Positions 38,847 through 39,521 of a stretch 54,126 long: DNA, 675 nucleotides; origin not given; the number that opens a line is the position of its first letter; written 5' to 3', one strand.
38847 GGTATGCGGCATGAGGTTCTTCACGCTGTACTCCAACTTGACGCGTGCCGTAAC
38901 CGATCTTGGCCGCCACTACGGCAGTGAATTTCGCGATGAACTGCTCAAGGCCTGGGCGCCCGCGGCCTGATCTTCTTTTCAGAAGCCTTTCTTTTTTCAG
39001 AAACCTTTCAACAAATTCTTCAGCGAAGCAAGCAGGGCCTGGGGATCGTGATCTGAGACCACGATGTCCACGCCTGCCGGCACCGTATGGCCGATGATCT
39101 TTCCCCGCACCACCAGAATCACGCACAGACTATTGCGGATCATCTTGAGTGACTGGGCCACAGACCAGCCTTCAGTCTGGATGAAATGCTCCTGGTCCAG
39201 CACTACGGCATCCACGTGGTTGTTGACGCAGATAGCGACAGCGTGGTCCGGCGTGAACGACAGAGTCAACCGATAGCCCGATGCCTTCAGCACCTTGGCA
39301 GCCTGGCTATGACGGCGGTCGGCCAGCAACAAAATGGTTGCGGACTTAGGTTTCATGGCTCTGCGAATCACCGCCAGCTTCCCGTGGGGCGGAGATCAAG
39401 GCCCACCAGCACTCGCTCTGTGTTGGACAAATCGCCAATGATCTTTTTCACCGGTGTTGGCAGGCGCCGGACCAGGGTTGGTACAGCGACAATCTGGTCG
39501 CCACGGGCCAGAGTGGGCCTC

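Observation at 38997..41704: KaiA-less kaiC-kaiB pair sandwiched between two degenerate receiver-domain proteins in one tight operon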

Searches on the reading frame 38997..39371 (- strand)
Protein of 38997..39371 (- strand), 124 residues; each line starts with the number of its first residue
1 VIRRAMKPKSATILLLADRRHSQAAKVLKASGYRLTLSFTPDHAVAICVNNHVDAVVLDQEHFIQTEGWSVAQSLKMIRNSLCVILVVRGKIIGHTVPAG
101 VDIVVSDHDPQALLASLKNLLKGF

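Call 3: search_protein_families(library=pfam, proteins=[window:38997-39371:-], max_evalue=1)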
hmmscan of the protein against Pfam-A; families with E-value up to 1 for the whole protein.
window:38997-39371:- (124 aa): 2 families
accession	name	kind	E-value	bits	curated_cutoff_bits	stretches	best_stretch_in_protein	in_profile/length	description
PF23198.2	PDE8A_N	-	1.7e-05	25.2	29.6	1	10-88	9-91/147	PDE8A-like, N-terminal domain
PF17868.7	AAA_lid_8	-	0.12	12.6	22.8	1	2-33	9-39/72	AAA lid domain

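Call 4: search_protein_families(library=ncbifam, proteins=[window:38997-39371:-], max_evalue=1)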
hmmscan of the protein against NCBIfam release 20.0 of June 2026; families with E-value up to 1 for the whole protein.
window:38997-39371:- (124 aa): 5 families
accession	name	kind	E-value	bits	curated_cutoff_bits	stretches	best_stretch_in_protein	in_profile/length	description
NF052313.1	T9SS_RR_PorX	equivalog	0.016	14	300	1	27-119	19-114/513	T9SS response regulator signal transducer PorX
NF012227.0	AdeR_RR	equivalog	0.032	13.7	340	1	26-121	29-126/239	efflux system response regulator transcription factor AdeR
NF045914.1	RespRegNblR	equivalog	0.053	13.1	300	1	12-93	8-90/228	response regulator transcription factor NblR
NF002079.0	PRK00913.3-1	equivalog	0.09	11.4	1013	1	53-123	46-115/496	leucyl aminopeptidase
NF033117.2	vanR_ACDEGLN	exception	0.13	11.9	350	1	27-122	17-114/226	VanR-ABDEGLN family response regulator transcription factor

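Call 8: find_homologous_proteins(query=window:38997-39371:-, max_evalue=0.001)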
Query window:38997-39371:- (124 aa): 418 proteins with E <= 0.001 among 453 candidates; the best 120 are listed.
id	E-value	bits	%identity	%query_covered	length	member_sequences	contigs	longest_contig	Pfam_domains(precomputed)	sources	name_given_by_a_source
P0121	1.9e-70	252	100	96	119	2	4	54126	-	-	-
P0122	3.0e-59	216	81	96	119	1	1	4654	PF23198.2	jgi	jgi:DNA-binding response OmpR family regulator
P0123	3.7e-55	203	75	97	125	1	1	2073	-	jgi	jgi:DNA-binding response OmpR family regulator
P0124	9.3e-55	202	73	99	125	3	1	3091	PF23198.2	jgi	jgi:response regulator RpfG family c-di-GMP phosphodiesterase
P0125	1.4e-54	201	79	96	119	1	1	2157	-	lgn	-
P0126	2.0e-54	201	78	96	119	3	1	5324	-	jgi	jgi:DNA-binding response OmpR family regulator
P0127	4.9e-54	199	76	96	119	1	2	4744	PF23198.2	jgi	jgi:DNA-binding response OmpR family regulator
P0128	5.3e-54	199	76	96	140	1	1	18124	-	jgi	jgi:DNA-binding response OmpR family regulator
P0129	9.6e-54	198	74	96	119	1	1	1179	-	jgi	jgi:DNA-binding response OmpR family regulator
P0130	1.6e-53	198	77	94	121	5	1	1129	PF23198.2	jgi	-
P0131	1.8e-53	197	76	96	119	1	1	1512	-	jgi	-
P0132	3.0e-53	197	79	94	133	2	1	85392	-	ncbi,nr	ncbi:MAG TPA: hypothetical protein VJW20_11660 [Candidatus Angelobacter sp.]|nr:hypothetical protein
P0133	3.6e-53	197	77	96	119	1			-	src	-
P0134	3.6e-53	197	75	96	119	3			-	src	-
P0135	7.0e-53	196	79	94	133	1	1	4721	-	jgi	jgi:DNA-binding response OmpR family regulator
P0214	8.5e-50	186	75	90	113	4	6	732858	-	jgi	jgi:DNA-binding response OmpR family regulator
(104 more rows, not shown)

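Call 11: find_encoding_contigs(protein=P0214, flank=6000, max_places=3)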
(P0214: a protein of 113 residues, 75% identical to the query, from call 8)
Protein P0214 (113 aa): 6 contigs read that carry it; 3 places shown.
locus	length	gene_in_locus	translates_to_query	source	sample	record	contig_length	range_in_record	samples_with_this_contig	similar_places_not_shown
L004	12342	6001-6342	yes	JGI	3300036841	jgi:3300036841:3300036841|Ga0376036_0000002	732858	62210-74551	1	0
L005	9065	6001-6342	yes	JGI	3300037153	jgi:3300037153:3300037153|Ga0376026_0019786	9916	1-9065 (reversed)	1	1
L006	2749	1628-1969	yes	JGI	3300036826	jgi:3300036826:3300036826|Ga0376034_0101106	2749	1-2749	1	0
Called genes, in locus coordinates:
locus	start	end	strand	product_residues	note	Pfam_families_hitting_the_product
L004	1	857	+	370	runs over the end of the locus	PF01699:Na_Ca_ex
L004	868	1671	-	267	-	PF13641:Glyco_tranf_2_3, PF00535:Glycos_transf_2, PF10111:Glyco_tranf_2_2 (weak)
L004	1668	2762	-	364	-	PF00072:Response_reg, PF13487:HD_5, PF01966:HD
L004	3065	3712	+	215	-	-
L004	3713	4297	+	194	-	PF02663:FmdE, PF01258:zf-dskA_traR (weak)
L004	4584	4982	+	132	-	-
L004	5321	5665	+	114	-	-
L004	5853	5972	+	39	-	PF07689:KaiB (weak)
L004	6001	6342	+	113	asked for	-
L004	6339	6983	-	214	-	-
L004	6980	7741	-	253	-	-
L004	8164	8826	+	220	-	-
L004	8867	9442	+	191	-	PF00156:Pribosyltran, PF14681:UPRTase (weak)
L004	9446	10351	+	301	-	PF02729:OTCace_N, PF00185:OTCace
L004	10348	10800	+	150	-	PF13366:PDDEXK_3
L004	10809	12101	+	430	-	PF01979:Amidohydro_1, PF12890:DHOase, PF07969:Amidohydro_3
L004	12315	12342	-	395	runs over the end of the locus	PF00155:Aminotran_1_2, PF00266:Aminotran_5 (weak), PF01053:Cys_Met_Meta_PP (weak)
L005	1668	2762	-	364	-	PF00072:Response_reg, PF13487:HD_5, PF01966:HD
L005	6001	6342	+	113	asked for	-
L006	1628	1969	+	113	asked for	-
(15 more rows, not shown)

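Call 26: predict_structure(alignment_id=A2)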
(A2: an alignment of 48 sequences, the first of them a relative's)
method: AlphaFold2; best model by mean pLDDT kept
length: 119 residues; sequences in the alignment: 48
mean_pLDDT: 84.8   pTM: 0.79
mean pLDDT of the five models: 84.8, 82.3, 80.3, 78.2, 77.8
residues with pLDDT >= 90: 43; 70-90: 63; 50-70: 11; < 50: 2
segments of 3 or more residues with pLDDT < 50: none
pLDDT, mean of each block of 10 residues (from residue 1): 73 78 90 90 91 87 87 88 75 88 88 81
secondary structure, 60 per line:
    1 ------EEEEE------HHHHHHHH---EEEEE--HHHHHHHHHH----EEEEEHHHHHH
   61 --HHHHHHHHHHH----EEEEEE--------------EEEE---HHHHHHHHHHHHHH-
elements in order: E7-11 H18-25 E29-33 H36-45 E50-54 H55-60 H63-73 E78-83 E98-101 H105-118

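Call 32: fold_search(model_id=the predicted structure, library=pdb)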
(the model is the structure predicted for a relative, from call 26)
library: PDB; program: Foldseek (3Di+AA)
matches with E <= 10: 1467; with E <= 0.001: 145
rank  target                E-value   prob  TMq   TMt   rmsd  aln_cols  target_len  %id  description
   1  3crn_B                6.0e-06  1.00  0.80  0.77   2.4       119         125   20  Crystal structure of response regulator receiver domain protein (CheY-like) from Methanospirillum hungatei JF-1 (released 2008-04-22)
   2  1xhe_A                9.3e-06  1.00  0.79  0.78   2.2       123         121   16  Crystal structure of the receiver domain of redox response regulator arca (released 2005-05-17)
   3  4kny_B                1.4e-05  1.00  0.79  0.44   2.2       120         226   18  Crystal structure of the response regulator KdpE complexed to DNA in an active-like conformation (released 2014-02-19)
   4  2iyn_B                2.0e-05  1.00  0.78  0.75   2.5       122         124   18  The co-factor-induced pre-active conformation in PhoB (released 2006-08-30)
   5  1xhf_B                2.4e-05  1.00  0.79  0.77   2.5       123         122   15  Crystal structure of the bef3-activated receiver domain of redox response regulator arca (released 2005-05-17)
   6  3crn_A                3.2e-05  1.00  0.81  0.75   2.3       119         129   20  Crystal structure of response regulator receiver domain protein (CheY-like) from Methanospirillum hungatei JF-1 (released 2008-04-22)
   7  4kfc_B                3.4e-05  1.00  0.79  0.44   2.1       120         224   18  Crystal structure of a hyperactive mutant of response regulator KdpE complexed to its promoter DNA (released 2014-02-19)
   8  1nxp                  4.1e-05  1.00  0.78  0.79   2.5       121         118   19  MicArec pH4.5 (released 2004-02-17)
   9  9xzo                  4.4e-05  1.00  0.77  0.77   2.3       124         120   20  Crystal structure of AI-designed response regulator like protein M1X0B (released 2025-10-01)
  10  6oec_A                4.4e-05  1.00  0.72  0.57   3.4       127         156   23  Yeast Spc42 Trimeric Coiled-Coil Amino Acids 181-211 fused to PDB: 3H5I (released 2019-04-24)
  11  5hm6_A                4.6e-05  1.00  0.77  0.77   2.6       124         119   19  N-terminal domain of BfmR from Acinetobacter baumannii (released 2017-01-18)
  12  4dad                  5.6e-05  1.00  0.68  0.61   3.7       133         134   19  Crystal structure of a Putative pilus assembly-related protein (BPSS2195) from Burkholderia pseudomallei K96243 at 2.50  (released 2012-01-25)
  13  6is1_B                6.0e-05  1.00  0.74  0.73   2.6       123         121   16  Crystal Structure of Staphylococcus aureus response regulator ArlR receiver domain in complex with BeF3 and Mg (released 2019-10-30)
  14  8uvx_A                6.4e-05  1.00  0.76  0.43   2.6       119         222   18  CosR DNA bound form I (released 2024-01-31)
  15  6oec_I                6.4e-05  1.00  0.74  0.59   3.7       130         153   24  Yeast Spc42 Trimeric Coiled-Coil Amino Acids 181-211 fused to PDB: 3H5I (released 2019-04-24)
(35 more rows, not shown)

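Call 33: search_solved_structures(query=A2, max_evalue=10, show_alignments=3)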
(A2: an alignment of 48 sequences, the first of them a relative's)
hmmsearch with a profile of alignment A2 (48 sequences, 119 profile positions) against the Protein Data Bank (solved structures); distinct sequences matched with E-value up to 10: 10.
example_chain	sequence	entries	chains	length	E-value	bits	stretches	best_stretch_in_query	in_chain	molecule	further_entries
4e7o_A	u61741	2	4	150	0.037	17.2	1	38-118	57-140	Response regulator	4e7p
4zmr_A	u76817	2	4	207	0.097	15.8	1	38-118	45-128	Response regulator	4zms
3nnn_A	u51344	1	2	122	0.18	15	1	8-81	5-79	DNA BINDING RESPONSE REGULATOR D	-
1ys6_A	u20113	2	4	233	0.29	14.3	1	20-117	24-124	Transcriptional regulatory protein prrA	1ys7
7pv7_D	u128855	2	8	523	0.32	14.1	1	23-117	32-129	Response regulator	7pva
7pvk_A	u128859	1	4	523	0.32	14.1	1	23-117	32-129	Response regulator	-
1kgs_A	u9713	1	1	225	0.7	13.1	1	8-79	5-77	DNA BINDING RESPONSE REGULATOR D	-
6d2y_A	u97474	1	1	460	0.94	12.6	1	5-61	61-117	PbSGBP-B lipoprotein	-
8du1_A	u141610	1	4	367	1.1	12.4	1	29-75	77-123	dTDP-glucose 4,6-dehydratase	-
2rdm_A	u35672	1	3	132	1.4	12.1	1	19-117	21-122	Response regulator receiver protein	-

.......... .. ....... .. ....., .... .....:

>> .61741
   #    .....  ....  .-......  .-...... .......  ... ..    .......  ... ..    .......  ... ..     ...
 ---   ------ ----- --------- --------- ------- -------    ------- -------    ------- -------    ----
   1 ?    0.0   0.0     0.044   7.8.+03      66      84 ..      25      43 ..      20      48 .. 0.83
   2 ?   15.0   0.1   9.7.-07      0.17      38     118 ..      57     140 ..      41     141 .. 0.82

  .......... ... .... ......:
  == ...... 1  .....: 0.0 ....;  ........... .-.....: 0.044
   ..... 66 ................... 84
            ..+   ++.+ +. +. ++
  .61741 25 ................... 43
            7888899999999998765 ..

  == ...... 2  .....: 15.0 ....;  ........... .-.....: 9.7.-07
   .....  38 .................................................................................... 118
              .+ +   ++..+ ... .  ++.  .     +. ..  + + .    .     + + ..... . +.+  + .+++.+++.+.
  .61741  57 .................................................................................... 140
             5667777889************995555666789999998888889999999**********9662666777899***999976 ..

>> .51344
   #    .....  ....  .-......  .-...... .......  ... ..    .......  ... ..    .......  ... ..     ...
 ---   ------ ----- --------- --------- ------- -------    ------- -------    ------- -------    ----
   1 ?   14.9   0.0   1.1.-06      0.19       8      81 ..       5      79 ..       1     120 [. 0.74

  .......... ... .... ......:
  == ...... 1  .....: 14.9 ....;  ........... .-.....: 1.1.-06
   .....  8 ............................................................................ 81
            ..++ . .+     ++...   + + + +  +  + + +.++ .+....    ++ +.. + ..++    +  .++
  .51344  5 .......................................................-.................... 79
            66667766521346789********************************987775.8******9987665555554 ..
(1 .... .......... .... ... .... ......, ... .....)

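Call 42: find_related_loci(query=A2, collection=metagenome_contigs, flank=5000)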
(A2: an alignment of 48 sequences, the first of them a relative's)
Query A2 (119 aa) in metagenome_contigs; peptide patterns used: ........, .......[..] (x = any residue, [..] = any of these).
247 stretches matched a pattern; 108 encode a relative of the query (tblastn E <= 1e-3); the best 80 are kept; 80 distinct loci.
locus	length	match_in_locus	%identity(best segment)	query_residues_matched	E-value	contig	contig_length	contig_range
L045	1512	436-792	76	1-119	3e-64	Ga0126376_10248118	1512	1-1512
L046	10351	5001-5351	77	2-118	1e-61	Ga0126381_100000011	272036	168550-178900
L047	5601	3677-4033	77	1-119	2e-60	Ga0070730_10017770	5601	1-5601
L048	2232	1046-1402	77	1-119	7e-61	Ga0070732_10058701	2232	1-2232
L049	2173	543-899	77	1-119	1e-60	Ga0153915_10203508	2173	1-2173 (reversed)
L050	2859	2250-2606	77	1-119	7e-60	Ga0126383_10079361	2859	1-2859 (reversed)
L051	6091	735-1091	76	1-119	1e-59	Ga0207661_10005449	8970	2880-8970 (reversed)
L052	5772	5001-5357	76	1-119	2e-59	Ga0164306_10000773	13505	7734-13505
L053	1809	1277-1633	76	1-119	5e-61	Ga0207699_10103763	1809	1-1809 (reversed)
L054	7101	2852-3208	76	1-119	1e-59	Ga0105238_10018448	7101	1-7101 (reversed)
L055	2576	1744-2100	75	1-119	4e-60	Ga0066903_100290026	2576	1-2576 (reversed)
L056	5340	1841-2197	76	1-119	9e-60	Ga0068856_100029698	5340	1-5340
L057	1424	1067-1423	78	1-119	4e-62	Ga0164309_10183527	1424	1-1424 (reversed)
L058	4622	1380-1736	76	1-119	9e-60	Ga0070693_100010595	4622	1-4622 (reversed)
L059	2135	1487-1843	76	1-119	4e-60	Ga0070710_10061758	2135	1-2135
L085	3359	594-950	75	1-119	6e-58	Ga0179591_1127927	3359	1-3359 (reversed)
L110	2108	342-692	68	2-119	6e-51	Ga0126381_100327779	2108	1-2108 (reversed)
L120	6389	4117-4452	65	5-116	9e-47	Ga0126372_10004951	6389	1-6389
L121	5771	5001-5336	65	5-116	8e-47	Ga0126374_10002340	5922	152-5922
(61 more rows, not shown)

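Call 48: search_protein_representatives(alignment_id=A2)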
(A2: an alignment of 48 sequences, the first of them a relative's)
Query: 48 sequences, 119 profile positions. Proteins with E-value up to 0.001 (for the whole library): 133; up to 1e-10: 55; up to 1e-30: 9. The best 133 are listed.
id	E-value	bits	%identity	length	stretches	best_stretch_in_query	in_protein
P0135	9.4e-63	225.6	-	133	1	4-119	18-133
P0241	5.3e-40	152.2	-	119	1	4-117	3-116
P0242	1.6e-34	134.5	-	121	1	4-110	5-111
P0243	3.5e-34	133.4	-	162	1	4-115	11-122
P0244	3.9e-33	130.1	-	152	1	2-116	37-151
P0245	2.1e-31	124.5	-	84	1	38-98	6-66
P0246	2.3e-31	124.3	-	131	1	5-116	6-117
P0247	3.7e-31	123.7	-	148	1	6-115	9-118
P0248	7.6e-31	122.7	-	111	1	9-114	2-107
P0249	3.8e-28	114.0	-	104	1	3-94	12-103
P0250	6.3e-28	113.3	-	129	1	6-112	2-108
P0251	6.9e-27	109.9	-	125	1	4-114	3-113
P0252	1.0e-25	106.1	-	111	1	13-116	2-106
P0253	1.1e-25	106.0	-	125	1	6-116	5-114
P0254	1.9e-24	102.0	-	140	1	6-117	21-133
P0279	2.6e-13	66.1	-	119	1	5-119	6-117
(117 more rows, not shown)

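Call 50: find_encoding_contigs(protein=P0246, flank=5000, max_places=3)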
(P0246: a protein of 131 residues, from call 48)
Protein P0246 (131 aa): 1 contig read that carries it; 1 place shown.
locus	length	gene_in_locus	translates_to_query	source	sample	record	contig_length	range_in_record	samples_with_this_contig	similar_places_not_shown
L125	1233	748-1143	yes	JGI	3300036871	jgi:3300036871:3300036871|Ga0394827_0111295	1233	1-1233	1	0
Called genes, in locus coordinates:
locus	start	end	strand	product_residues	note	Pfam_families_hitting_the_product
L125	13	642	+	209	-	PF00378:ECH_1, PF16113:ECH_2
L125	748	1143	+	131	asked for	PF00072:Response_reg (weak)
